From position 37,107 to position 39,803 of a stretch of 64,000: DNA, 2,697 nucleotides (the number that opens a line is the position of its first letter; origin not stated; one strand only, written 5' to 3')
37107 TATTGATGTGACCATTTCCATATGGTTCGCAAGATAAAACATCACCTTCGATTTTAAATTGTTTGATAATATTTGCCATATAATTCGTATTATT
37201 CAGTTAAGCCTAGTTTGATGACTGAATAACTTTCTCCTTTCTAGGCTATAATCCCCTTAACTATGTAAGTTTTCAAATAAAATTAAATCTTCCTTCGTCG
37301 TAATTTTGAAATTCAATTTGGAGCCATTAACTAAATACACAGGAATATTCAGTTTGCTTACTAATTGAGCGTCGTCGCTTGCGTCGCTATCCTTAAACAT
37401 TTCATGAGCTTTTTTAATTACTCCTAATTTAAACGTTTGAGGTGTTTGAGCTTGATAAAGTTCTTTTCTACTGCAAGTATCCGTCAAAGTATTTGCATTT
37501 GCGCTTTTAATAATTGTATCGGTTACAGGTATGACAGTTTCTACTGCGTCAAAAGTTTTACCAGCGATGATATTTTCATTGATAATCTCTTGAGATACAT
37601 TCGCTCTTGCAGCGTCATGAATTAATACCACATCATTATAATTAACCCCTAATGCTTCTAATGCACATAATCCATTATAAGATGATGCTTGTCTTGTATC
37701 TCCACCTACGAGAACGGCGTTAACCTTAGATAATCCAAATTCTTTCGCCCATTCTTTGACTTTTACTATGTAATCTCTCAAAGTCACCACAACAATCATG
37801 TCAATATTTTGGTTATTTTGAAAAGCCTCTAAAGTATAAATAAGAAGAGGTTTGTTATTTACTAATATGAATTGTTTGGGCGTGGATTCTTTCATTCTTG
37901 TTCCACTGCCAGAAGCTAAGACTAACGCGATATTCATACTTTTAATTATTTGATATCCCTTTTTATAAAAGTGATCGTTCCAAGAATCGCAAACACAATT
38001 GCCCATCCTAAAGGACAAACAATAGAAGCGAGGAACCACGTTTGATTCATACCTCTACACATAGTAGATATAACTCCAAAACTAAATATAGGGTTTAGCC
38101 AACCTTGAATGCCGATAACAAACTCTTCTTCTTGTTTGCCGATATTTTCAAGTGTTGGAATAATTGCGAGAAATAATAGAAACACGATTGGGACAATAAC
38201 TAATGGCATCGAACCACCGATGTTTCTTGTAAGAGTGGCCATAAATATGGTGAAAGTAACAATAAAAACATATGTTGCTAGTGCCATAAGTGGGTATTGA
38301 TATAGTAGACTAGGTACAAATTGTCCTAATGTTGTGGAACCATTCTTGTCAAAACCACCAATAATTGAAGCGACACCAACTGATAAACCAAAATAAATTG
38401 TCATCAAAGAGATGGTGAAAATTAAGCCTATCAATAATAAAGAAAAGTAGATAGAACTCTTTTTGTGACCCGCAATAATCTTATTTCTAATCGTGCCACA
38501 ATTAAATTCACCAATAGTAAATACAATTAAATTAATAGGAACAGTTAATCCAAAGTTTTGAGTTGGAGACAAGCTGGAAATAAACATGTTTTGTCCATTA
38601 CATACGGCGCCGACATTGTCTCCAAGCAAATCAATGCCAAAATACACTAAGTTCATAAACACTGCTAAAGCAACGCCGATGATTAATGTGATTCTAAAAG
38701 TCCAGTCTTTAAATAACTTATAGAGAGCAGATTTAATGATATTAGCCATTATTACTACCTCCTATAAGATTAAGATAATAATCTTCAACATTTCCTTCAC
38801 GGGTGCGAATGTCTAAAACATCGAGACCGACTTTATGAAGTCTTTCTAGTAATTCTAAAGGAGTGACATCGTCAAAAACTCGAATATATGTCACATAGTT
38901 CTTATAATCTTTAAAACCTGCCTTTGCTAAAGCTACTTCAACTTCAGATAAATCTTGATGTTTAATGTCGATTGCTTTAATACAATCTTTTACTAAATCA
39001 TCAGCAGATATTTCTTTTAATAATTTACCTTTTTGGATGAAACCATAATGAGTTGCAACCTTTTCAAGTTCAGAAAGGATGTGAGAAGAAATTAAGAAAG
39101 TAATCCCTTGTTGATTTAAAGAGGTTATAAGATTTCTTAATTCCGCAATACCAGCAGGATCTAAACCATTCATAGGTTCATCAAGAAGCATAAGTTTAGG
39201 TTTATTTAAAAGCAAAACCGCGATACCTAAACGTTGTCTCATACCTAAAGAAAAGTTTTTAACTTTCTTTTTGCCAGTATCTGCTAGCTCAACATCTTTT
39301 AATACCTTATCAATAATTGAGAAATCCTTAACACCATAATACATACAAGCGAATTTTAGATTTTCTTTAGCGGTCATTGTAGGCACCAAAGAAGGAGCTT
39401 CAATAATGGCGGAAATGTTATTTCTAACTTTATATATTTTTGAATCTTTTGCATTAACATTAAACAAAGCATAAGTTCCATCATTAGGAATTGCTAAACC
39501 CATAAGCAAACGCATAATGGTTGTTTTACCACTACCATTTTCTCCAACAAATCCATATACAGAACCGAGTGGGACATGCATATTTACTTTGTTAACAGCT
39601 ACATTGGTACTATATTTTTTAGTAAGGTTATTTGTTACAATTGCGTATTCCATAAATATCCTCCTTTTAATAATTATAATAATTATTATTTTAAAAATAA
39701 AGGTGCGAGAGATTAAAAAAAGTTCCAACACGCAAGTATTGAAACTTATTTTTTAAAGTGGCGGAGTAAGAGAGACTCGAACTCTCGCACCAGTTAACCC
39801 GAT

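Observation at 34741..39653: Six-gene operon pairing an APH/NahK-like kinase with an IspD/TarI-family cytidylyltransferase, SGNH hydrolase, PHP phosphatase and an ABC-2 exporter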

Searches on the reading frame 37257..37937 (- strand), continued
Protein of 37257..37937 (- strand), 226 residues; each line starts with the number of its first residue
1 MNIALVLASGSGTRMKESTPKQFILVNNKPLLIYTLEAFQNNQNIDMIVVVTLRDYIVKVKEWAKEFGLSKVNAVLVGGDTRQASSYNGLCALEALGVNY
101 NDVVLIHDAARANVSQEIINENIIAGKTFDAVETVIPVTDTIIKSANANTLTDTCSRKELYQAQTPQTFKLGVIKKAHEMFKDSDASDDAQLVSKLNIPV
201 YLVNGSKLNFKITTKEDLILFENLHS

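Call 63: search_solved_structures(query=window:37257-37937:-, max_evalue=1e-25, show_alignments=5)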
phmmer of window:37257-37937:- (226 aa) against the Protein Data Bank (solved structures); distinct sequences matched with E-value up to 1e-25: 11.
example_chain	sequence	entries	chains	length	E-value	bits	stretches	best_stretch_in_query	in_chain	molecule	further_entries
6xhp_A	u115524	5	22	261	1.6e-36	129.1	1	2-219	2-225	Ribitol-5-phosphate cytidylyltransferase 1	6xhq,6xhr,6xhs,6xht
4jis_A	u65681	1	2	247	3.1e-34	121.7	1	4-219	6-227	ribitol-5-phosphate cytidylyltransferase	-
3f1c_A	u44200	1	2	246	4e-32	114.8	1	4-219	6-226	Putative 2-C-methyl-D-erythritol 4-phosphate cytidylyltransferase 2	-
1vpa_A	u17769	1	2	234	1.7e-31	112.8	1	1-220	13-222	2-C-methyl-D-erythritol 4-phosphate cytidylyltransferase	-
2vsh_A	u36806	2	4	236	3.1e-29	105.4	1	4-221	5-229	2-C-METHYL-D-ERYTHRITOL 4-PHOSPHATE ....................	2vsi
2ycm_A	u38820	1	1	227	1.7e-28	102.9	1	5-224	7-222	2-C-METHYL-D-ERYTHRITOL 4-PHOSPHATE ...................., CHLOROPLASTIC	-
2yc3_A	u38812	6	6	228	1.7e-28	102.9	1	5-224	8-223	2-C-METHYL-D-ERYTHRITOL 4-PHOSPHATE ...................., CHLOROPLASTIC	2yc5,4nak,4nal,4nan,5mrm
1w77_A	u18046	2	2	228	2.9e-28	102.2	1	5-224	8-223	2C-METHYL-D-ERYTHRITOL 4-PHOSPHATE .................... | 2-C-methyl-D-erythritol 4-phosphate cytidylyltransferase, chloroplastic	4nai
5mrn_A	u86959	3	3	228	3e-28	102.1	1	5-224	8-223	2-C-methyl-D-erythritol 4-phosphate cytidylyltransferase, chloroplastic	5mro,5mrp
5ddt_A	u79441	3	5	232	8.9e-28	100.6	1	5-222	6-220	2-C-methyl-D-erythritol 4-phosphate cytidylyltransferase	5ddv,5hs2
5mrq_A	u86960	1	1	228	2.1e-27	99.4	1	5-224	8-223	2-C-methyl-D-erythritol 4-phosphate cytidylyltransferase, chloroplastic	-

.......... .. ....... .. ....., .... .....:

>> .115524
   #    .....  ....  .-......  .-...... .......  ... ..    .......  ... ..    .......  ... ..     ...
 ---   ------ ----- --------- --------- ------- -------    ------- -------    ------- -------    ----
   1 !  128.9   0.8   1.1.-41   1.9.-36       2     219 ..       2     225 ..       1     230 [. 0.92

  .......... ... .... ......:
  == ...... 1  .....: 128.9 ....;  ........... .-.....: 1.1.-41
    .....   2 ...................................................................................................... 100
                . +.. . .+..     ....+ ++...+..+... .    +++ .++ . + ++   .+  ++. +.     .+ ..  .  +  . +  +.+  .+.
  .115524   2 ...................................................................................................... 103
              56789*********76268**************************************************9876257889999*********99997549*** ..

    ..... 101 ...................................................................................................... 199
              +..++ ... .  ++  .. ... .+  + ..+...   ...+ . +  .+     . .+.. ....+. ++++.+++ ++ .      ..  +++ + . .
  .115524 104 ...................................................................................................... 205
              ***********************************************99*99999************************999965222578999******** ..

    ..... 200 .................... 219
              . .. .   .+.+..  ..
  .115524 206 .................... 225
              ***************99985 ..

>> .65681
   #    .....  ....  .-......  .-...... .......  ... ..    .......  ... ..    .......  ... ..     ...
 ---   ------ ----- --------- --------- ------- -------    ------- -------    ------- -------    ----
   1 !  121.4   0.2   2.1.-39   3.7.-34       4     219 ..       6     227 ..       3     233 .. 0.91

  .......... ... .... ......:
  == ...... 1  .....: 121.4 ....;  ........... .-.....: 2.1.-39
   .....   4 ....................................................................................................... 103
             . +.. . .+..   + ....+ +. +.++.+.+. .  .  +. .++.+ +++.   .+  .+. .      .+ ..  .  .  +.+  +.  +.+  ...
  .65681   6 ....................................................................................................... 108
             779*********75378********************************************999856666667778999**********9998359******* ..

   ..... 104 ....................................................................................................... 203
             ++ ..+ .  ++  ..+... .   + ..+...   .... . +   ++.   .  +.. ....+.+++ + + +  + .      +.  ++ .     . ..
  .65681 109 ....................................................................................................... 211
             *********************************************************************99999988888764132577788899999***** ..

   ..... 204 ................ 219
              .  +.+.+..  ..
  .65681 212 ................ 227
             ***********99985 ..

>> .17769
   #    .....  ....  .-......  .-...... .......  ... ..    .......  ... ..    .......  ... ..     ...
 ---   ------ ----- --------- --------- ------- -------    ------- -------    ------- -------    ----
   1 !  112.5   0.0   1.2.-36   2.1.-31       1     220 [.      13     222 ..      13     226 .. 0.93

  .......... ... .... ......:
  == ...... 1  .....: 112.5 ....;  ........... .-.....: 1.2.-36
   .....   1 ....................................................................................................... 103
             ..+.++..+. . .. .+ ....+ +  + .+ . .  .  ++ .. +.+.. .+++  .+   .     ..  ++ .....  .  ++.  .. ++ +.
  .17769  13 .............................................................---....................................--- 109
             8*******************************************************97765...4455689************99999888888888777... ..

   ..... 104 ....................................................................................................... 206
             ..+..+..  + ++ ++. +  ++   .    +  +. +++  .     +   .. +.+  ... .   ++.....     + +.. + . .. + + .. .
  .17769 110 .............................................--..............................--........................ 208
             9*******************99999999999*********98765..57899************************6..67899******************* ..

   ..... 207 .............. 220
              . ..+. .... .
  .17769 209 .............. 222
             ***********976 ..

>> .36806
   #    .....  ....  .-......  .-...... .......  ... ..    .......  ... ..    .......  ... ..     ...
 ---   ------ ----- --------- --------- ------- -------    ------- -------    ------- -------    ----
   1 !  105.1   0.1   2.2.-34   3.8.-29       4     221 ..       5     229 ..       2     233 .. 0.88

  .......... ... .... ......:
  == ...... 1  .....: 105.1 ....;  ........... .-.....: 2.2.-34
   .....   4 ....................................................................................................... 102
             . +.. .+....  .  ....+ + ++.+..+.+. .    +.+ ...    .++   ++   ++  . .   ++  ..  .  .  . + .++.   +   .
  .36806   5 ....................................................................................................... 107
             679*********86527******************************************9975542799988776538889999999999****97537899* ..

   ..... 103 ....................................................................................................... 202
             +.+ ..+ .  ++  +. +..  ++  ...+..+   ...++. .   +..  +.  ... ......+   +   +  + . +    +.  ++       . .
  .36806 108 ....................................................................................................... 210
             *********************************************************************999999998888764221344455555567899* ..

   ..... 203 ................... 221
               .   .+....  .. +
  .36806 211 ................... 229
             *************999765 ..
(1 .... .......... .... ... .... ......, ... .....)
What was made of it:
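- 37257..37937 (-): IspD/TarI-family cytidylyltransferase (226 aa), most likely TarI-type (CDP-ribitol or another CDP-alditol); starts 8 nt after the permease stop. It keeps the motifs AVETVI..DTI and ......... shared with the four TarI-type chains and differing in the single IspD aligned, Thermotoga (call 63).
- It carries AVETVI..DTI and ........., motifs shared with the four TarI-type chains aligned and differing in the single IspD aligned, Thermotoga (call 63).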

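Call 79: predict_structure(alignment_id=A3)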
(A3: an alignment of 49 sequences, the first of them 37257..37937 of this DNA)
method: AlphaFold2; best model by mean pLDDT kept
length: 226 residues; sequences in the alignment: 49
mean_pLDDT: 94.0   pTM: 0.90
mean pLDDT of the five models: 94.0, 93.9, 93.9, 93.7, 92.7
residues with pLDDT >= 90: 185; 70-90: 35; 50-70: 6; < 50: 0
segments of 3 or more residues with pLDDT < 50: none
pLDDT, mean of each block of 10 residues (from residue 1): 95 72 91 98 98 96 98 96 94 97 97 97 98 95 91 90 97 98 90 96 97 91 90
secondary structure, 60 per line:
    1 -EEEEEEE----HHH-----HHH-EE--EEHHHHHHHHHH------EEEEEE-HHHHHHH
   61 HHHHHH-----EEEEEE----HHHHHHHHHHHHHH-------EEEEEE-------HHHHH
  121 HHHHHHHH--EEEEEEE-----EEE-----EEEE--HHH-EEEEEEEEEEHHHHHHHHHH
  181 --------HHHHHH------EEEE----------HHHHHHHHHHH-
elements in order: E2-8 H31-40 E47-52 H54-66 E72-77 H82-95 E103-108 H116-128 E131-137 E143-145 E151-154 E161-170 H171-180 H189-194 E201-204 H215-225

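Call 81: fold_search(model_id=the predicted structure, library=pdb)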
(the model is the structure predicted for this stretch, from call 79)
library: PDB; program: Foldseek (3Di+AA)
matches with E <= 10: 1388; with E <= 0.001: 486
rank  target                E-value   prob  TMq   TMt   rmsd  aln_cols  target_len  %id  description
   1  6xhs_E                9.9e-26  1.00  0.94  0.92   1.6       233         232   35  Crystal structure of S. aureus TarI in complex with CTP (space group P1211) (released 2021-04-21)
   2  6xhs_F                2.5e-25  1.00  0.89  0.88   2.5       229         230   35  Crystal structure of S. aureus TarI in complex with CTP (space group P1211) (released 2021-04-21)
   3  6xhr_F                3.5e-25  1.00  0.91  0.88   2.4       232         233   35  Crystal structure of S. aureus TarI (space group P1211) (released 2021-04-21)
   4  6xhr_A                6.1e-25  1.00  0.91  0.88   2.3       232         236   35  Crystal structure of S. aureus TarI (space group P1211) (released 2021-04-21)
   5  6xhq_B                9.4e-25  1.00  0.92  0.91   1.6       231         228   34  Crystal structure of S. aureus TarI in complex with CDP-ribitol (space group C121) (released 2021-04-21)
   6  6xhp_A                2.4e-24  1.00  0.91  0.91   1.7       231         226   33  Crystal structure of S. aureus TarI (space group C121) (released 2021-04-21)
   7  6xhr_E                3.3e-24  1.00  0.91  0.91   2.0       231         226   33  Crystal structure of S. aureus TarI (space group P1211) (released 2021-04-21)
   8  6xhq_A                3.5e-24  1.00  0.92  0.88   2.2       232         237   35  Crystal structure of S. aureus TarI in complex with CDP-ribitol (space group C121) (released 2021-04-21)
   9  6xhs_D                3.9e-24  1.00  0.91  0.87   2.4       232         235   35  Crystal structure of S. aureus TarI in complex with CTP (space group P1211) (released 2021-04-21)
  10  6xhs_A                5.4e-24  1.00  0.91  0.88   2.3       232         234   35  Crystal structure of S. aureus TarI in complex with CTP (space group P1211) (released 2021-04-21)
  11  6xht_E                7.4e-24  1.00  0.91  0.90   1.8       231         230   34  Crystal structure of S. aureus TarI in complex with CDP-ribitol (space group P1211) (released 2021-04-21)
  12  6xhs_B                1.4e-23  1.00  0.91  0.90   1.6       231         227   33  Crystal structure of S. aureus TarI in complex with CTP (space group P1211) (released 2021-04-21)
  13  1vpa_A                1.7e-23  1.00  0.89  0.91   1.9       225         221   34  Crystal structure of 2-C-methyl-D-erythritol 4-phosphate cytidylyltransferase (TM1393) from Thermotoga maritima at 2.6 (released 2004-11-02)
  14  6xhr_B                2.1e-23  1.00  0.89  0.91   1.6       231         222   33  Crystal structure of S. aureus TarI (space group P1211) (released 2021-04-21)
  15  1vpa_B                2.9e-23  1.00  0.89  0.91   1.9       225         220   33  Crystal structure of 2-C-methyl-D-erythritol 4-phosphate cytidylyltransferase (TM1393) from Thermotoga maritima at 2.6 (released 2004-11-02)
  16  6xhp_B                2.0e-22  1.00  0.89  0.91   1.7       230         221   33  Crystal structure of S. aureus TarI (space group C121) (released 2021-04-21)
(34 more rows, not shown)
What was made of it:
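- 37257..37937 (-): The AlphaFold model (pLDDT 94) best matches TarI 6xhs, TM 0.94 (calls 79, 81).
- On IspD/TarI cytidylyltransferase family: AlphaFold model at pLDDT 94, TM 0.94 to S. aureus TarI and about 0.9 to IspD structures (calls 79, 81).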

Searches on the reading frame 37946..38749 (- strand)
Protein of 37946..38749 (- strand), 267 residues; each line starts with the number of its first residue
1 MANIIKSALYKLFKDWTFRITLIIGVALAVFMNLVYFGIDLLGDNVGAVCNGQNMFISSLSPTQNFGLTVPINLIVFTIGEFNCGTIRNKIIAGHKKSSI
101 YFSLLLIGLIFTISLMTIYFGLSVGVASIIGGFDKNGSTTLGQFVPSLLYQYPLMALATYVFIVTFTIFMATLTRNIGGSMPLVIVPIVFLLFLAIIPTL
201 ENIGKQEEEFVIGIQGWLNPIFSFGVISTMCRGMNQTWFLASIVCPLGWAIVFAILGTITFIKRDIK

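Call 4: search_protein_families(library=pfam, proteins=[window:37946-38749:-], max_evalue=0.01)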
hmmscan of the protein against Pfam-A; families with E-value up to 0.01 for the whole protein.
window:37946-38749:- (267 aa): 1 family
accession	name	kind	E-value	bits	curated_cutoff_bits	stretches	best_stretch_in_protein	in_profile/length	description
PF12679.13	ABC2_membrane_2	-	0.0008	19.2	27.2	1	14-266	13-283/283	ABC-2 family transporter protein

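Call 5: search_protein_families(library=ncbifam, proteins=[window:37946-38749:-], max_evalue=0.01)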
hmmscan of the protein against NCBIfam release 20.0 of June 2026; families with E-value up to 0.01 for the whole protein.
window:37946-38749:- (267 aa): 0 families

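Call 69: search_solved_structures(query=window:37946-38749:-, max_evalue=1)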
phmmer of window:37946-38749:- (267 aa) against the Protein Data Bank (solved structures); distinct sequences matched with E-value up to 1: 1.
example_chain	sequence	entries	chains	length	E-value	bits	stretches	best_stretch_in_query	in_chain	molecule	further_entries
3o8j_A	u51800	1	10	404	0.61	12.7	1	59-105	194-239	2-methylcitrate synthase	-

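Call 86: search_protein_families(library=pfam, proteins=[window:37946-38749:-], max_evalue=0.01)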
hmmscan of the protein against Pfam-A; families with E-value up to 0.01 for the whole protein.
window:37946-38749:- (267 aa): 1 family
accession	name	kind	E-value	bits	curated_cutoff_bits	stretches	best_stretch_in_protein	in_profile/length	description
PF12679.13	ABC2_membrane_2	-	0.0008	19.2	27.2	1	14-266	13-283/283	ABC-2 family transporter protein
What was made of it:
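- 37946..38749 (-): Integral membrane ABC-2-type permease (267 aa); overlaps the ATPase gene by 8 nt. Only a sub-threshold Pfam ABC2_membrane_2 match (E 8e-4, 19.2 bits against a 27.2 cut-off; calls 4, 86).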

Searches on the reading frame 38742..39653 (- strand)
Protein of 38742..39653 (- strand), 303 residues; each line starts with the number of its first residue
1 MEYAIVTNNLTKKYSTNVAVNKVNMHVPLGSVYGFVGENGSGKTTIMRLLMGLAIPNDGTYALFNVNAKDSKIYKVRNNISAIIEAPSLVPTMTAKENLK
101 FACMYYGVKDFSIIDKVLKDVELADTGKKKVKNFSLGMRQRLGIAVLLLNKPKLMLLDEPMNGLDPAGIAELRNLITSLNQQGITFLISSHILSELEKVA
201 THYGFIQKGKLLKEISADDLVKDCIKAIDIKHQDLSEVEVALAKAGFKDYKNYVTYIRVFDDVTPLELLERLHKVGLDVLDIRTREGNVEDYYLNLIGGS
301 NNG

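Call 4: search_protein_families(library=pfam, proteins=[window:38742-39653:-], max_evalue=0.01)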
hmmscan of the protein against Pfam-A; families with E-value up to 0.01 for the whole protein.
window:38742-39653:- (303 aa): 4 families
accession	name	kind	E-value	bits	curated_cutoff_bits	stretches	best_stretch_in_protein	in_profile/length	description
PF00005.33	ABC_tran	-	1.3e-30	107.3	25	1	21-162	2-137/137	ABC transporter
PF13304.12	AAA_21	-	4.1e-14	53.8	27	2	130-195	234-302/304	AAA domain, putative AbiEii toxin, Type IV TA system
PF02463.25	SMC_N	-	0.0017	18.3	40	0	34-48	28-42/220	RecF/RecN/SMC N terminal domain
PF13175.12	AAA_15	-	0.0071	16.4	32.1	0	29-54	21-47/374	AAA ATPase domain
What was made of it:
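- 38742..39653 (-): ABC transporter ATP-binding subunit (303 aa), DrrA / lantibiotic-protection type. Pfam ABC_tran 1.3e-30 (call 4).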

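Call 5: search_protein_families(library=ncbifam, proteins=[window:38742-39653:-], max_evalue=0.01)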
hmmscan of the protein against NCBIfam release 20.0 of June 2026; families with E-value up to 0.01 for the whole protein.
window:38742-39653:- (303 aa): 191 families (the best 25 are shown)
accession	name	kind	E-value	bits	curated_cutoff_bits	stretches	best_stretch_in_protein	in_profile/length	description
TIGR03740.1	galliderm_ABC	subfamily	2.1e-69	233.6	309.75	1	6-214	2-205/223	lantibiotic protection ABC transporter ATP-binding subunit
TIGR01188.1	drrA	subfamily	4e-50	170.8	312.45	1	12-298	1-302/302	daunorubicin resistance ABC transporter, ATP-binding protein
TIGR03522.1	GldA_ABC_ATP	equivalog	7.6e-43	147.1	402.6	1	5-295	3-299/301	gliding motility-associated ABC transporter ATP-binding subunit GldA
NF033858.1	ABC2_perm_RbbA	equivalog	1.8e-40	138.7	1050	1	3-223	265-487/909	ribosome-associated ATPase/putative transporter RbbA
NF010060.0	PRK13537.1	equivalog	1.5e-39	135.8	521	1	5-298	16-309/314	nodulation factor ABC transporter ATP-binding protein NodI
NF047565.1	PSM_export_PmtA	equivalog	2.6e-37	128.7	350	1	8-237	6-231/282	phenol-soluble modulin export ABC transporter ATP-binding protein PmtA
TIGR04406.1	LPS_export_lptB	equivalog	3.3e-36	124.8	240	1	6-223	3-225/239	LPS export ABC transporter ATP-binding protein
NF047568.1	PSM_export_PmtC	equivalog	2.1e-35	122.6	375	1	8-244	4-231/290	phenol-soluble modulin export ABC transporter ATP-binding protein PmtC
NF010059.0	PRK13536.1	equivalog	3.6e-35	121.3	549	1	3-298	42-337/342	nodulation factor ABC transporter ATP-binding protein NodI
TIGR04520.1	ECF_ATPase_1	equivalog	5.4e-34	117.8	315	1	6-256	2-261/269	energy-coupling factor transporter ATPase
TIGR01288.1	nodI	equivalog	1.2e-33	116.5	424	1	4-298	4-298/303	nodulation factor ABC transporter ATP-binding protein NodI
TIGR04521.1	ECF_ATPase_2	equivalog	1.1e-32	113.2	330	1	16-254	17-268/279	energy-coupling factor transporter ATPase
TIGR03410.1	urea_trans_UrtE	equivalog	2.5e-32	112.2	285.8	1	7-226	3-225/230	urea ABC transporter ATP-binding subunit UrtE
TIGR01189.1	ccmA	equivalog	2.9e-30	105.4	131.6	1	7-195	3-189/198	heme ABC exporter ATP-binding protein CcmA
NF047930.1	ABC_ATP_B6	equivalog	3.6e-30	105.1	670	1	5-222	3-225/510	putative B6 ABC transporter ATP-binding protein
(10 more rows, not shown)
